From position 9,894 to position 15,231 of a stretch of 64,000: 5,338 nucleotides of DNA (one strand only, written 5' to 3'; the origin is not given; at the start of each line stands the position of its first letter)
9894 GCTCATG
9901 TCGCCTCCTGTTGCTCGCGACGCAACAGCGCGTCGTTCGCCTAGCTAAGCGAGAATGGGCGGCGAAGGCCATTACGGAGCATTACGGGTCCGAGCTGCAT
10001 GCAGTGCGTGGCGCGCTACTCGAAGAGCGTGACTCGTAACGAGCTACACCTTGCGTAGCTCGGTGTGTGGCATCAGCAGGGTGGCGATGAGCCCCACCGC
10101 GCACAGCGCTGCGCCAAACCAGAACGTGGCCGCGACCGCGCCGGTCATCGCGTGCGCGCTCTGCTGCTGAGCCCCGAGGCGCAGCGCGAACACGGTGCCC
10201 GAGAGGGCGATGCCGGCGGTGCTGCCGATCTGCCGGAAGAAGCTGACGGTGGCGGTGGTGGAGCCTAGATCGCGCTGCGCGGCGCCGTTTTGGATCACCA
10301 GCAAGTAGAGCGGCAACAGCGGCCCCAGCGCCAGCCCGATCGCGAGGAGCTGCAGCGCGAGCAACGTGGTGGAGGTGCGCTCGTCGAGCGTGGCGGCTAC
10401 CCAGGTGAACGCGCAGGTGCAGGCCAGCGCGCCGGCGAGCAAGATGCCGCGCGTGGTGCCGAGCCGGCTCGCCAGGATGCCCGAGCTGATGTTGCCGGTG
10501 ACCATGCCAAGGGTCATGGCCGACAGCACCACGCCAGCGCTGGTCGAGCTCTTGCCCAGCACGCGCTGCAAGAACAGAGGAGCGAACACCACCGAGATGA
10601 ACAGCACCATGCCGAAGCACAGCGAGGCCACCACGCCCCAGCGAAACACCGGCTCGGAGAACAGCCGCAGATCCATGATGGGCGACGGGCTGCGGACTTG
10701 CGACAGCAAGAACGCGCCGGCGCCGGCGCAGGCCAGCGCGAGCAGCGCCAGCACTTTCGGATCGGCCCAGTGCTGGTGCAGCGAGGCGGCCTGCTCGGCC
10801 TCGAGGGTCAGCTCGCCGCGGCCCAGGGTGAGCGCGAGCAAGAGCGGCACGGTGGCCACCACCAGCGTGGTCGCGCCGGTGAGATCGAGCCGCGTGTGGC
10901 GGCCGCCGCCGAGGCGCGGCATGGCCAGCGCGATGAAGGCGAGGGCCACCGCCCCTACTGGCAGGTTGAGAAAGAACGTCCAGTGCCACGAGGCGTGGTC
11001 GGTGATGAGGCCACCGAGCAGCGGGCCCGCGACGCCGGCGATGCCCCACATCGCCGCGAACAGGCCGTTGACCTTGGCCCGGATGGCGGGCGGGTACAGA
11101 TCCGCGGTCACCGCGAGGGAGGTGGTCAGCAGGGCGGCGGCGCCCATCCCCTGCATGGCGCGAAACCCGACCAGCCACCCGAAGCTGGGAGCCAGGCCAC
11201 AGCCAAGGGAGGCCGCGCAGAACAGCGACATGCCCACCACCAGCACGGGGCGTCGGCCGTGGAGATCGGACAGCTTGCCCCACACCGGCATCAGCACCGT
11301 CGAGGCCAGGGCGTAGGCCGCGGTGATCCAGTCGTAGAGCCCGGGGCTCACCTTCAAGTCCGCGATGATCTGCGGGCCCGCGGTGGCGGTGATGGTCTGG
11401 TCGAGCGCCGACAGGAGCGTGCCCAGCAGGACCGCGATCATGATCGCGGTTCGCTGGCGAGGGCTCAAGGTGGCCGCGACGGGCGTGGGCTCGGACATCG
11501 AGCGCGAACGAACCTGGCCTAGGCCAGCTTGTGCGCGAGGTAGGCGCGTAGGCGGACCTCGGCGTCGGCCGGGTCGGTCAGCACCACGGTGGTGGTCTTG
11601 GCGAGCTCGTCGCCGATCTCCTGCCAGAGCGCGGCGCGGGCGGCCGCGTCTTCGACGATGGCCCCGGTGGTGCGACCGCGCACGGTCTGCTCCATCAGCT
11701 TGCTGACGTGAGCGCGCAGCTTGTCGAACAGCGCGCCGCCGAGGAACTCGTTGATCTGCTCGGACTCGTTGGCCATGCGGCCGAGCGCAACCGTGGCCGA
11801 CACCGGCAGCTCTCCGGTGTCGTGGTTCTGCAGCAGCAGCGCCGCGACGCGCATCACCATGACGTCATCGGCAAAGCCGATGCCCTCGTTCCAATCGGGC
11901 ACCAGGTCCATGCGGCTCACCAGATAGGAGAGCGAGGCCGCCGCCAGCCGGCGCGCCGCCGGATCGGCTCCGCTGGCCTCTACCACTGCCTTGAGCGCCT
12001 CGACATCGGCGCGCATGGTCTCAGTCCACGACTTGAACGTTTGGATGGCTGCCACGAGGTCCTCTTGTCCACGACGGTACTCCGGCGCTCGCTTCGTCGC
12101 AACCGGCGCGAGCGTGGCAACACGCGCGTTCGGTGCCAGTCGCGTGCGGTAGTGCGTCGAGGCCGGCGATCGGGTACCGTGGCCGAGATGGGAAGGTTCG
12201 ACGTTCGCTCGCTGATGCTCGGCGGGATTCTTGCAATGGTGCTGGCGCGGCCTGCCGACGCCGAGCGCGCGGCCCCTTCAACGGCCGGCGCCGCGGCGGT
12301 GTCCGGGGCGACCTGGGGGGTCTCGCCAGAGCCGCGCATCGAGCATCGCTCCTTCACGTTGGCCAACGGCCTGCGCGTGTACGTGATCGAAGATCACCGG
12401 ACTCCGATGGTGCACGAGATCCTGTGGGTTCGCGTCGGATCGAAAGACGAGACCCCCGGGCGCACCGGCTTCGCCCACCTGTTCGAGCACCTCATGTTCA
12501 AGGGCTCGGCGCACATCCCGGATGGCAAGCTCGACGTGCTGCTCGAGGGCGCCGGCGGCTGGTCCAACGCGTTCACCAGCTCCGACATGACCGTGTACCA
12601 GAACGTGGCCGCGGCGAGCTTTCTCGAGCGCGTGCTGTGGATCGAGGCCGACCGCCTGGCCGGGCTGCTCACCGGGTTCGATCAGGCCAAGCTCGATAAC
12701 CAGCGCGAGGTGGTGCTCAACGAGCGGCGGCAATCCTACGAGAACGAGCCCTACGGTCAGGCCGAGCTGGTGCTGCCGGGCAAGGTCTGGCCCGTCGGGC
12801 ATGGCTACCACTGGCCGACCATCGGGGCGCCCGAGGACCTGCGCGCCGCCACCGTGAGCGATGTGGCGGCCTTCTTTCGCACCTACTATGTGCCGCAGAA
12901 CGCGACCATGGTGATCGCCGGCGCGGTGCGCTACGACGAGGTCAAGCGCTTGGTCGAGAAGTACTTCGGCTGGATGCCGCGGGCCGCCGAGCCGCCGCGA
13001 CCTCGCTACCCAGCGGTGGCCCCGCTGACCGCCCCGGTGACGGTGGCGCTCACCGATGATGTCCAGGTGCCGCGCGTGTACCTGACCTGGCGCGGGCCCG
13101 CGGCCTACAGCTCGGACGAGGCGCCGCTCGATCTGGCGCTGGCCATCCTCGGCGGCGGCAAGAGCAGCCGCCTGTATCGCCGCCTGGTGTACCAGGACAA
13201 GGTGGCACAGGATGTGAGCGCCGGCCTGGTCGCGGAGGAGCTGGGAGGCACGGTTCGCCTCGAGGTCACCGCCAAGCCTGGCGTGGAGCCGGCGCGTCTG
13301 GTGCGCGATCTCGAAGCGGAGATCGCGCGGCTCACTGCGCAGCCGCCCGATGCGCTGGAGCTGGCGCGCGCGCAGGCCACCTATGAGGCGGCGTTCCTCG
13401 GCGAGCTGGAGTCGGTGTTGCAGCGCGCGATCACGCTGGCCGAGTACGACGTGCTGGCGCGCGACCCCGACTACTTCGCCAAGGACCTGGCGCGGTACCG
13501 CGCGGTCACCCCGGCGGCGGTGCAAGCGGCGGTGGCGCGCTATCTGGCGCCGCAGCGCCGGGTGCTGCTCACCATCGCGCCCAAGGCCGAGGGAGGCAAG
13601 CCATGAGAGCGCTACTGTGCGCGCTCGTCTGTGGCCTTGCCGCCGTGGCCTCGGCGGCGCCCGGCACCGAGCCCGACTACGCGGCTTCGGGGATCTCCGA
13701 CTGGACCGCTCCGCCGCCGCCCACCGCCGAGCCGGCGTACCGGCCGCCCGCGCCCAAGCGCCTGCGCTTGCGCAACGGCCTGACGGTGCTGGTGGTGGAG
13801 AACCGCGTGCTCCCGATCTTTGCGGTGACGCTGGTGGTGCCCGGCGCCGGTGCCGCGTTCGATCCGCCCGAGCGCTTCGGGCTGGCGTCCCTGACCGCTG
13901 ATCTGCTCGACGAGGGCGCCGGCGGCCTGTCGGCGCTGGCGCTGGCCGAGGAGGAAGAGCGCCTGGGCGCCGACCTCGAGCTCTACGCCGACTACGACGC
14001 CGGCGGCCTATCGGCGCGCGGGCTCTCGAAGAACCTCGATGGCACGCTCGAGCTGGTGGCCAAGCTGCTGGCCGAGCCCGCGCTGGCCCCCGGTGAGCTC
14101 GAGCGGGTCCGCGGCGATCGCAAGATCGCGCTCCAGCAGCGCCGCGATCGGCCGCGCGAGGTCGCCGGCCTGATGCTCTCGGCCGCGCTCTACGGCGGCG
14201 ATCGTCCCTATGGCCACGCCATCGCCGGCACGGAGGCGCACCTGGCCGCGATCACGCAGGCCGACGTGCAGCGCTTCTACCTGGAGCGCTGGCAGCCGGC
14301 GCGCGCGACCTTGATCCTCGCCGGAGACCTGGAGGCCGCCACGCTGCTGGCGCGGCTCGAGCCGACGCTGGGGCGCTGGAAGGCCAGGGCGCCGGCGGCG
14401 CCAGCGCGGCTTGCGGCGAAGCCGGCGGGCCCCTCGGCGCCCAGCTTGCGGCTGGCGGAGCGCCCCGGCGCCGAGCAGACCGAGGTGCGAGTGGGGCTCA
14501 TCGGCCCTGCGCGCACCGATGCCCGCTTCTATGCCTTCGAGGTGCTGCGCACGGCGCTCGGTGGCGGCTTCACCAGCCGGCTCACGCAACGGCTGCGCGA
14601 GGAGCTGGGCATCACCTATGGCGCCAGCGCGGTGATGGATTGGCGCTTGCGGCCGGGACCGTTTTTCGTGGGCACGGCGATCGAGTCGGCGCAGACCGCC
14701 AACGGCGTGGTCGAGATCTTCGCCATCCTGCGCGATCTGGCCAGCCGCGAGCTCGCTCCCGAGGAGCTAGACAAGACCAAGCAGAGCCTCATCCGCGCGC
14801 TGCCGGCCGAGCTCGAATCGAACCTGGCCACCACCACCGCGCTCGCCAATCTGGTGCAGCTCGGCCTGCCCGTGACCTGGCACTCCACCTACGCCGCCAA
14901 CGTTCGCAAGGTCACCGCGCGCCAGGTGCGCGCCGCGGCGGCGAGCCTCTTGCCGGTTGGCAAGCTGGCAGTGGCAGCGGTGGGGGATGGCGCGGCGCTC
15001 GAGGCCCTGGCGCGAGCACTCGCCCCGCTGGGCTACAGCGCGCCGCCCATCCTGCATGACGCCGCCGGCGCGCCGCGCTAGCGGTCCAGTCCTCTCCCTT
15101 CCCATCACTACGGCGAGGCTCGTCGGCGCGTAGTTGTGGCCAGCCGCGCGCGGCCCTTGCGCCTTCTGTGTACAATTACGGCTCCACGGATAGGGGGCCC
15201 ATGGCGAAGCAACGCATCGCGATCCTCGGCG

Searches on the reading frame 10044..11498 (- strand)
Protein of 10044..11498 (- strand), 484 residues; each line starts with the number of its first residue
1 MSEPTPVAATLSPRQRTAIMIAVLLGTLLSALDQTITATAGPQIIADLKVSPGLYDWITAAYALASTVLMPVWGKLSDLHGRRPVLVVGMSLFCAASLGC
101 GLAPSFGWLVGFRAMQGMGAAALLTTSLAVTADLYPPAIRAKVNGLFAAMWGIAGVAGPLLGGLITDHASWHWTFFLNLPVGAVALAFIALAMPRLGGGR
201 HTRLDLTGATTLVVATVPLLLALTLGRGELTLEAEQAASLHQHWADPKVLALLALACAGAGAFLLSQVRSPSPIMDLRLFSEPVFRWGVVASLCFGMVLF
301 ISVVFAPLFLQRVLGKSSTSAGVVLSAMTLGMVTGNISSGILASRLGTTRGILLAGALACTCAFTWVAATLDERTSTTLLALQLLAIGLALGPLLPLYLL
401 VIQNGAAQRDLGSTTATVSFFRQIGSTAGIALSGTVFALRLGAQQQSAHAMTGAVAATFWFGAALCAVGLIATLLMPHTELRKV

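Call 101: search_protein_families(library=pfam, proteins=[window:10044-11498:-], max_evalue=0.00001)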
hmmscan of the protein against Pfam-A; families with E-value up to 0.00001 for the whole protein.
window:10044-11498:- (484 aa): 2 families
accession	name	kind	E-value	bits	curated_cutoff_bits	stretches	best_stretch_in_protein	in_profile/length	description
PF07690.21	MFS_1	-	5.6e-59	200.2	33.4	1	23-429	1-346/347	Major Facilitator Superfamily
PF00083.30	Sugar_tr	-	1.9e-08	34.1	22.3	1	55-189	48-188/452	Sugar (and other) transporter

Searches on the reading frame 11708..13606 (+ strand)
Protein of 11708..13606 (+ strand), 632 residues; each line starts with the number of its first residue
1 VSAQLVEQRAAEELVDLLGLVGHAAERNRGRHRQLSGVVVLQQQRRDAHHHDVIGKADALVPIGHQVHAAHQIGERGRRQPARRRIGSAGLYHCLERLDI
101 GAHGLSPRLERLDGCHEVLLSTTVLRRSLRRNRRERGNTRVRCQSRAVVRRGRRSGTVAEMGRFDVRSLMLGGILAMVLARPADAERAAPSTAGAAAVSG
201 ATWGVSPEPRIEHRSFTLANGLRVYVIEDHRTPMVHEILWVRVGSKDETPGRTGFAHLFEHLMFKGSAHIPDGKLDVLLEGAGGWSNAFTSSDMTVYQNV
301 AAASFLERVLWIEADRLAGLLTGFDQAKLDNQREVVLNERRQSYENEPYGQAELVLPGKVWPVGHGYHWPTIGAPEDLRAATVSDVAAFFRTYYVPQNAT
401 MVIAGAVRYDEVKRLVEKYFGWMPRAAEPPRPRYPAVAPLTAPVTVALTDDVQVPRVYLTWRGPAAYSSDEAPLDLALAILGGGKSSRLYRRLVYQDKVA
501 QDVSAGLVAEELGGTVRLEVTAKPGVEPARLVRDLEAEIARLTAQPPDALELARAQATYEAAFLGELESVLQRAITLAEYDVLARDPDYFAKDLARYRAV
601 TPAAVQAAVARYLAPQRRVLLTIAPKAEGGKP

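Call 101: search_protein_families(library=pfam, proteins=[window:11708-13606:+], max_evalue=0.00001)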
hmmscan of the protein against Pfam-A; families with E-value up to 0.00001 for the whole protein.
window:11708-13606:+ (632 aa): 2 families
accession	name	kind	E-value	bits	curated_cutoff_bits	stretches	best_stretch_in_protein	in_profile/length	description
PF05193.26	Peptidase_M16_C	-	4.6e-29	102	23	1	382-558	3-180/181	Peptidase M16 inactive domain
PF00675.25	Peptidase_M16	-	1.6e-18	67.5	22.3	1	224-348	2-123/149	Insulinase (Peptidase family M16)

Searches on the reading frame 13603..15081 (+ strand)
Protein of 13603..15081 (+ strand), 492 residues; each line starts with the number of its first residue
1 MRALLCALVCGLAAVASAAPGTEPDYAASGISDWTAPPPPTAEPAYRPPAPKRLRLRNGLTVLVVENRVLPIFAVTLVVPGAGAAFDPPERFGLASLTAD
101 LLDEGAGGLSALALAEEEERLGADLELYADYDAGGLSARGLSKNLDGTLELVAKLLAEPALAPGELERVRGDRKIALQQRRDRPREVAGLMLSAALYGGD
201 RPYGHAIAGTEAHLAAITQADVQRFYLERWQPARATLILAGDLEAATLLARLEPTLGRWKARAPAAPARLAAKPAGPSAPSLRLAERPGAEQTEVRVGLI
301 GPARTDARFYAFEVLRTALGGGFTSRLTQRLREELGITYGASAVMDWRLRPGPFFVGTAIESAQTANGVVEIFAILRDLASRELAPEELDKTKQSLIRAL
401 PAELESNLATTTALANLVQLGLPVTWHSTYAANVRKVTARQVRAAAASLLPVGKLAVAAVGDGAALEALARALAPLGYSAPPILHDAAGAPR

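Call 101: search_protein_families(library=pfam, proteins=[window:13603-15081:+], max_evalue=0.00001)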
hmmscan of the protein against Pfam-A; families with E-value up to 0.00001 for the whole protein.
window:13603-15081:+ (492 aa): 2 families
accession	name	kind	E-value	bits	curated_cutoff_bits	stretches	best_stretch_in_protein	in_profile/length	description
PF05193.26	Peptidase_M16_C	-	1.2e-29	103.9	23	1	217-396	2-181/181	Peptidase M16 inactive domain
PF00675.25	Peptidase_M16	-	2.1e-07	31.4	22.3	1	70-200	10-139/149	Insulinase (Peptidase family M16)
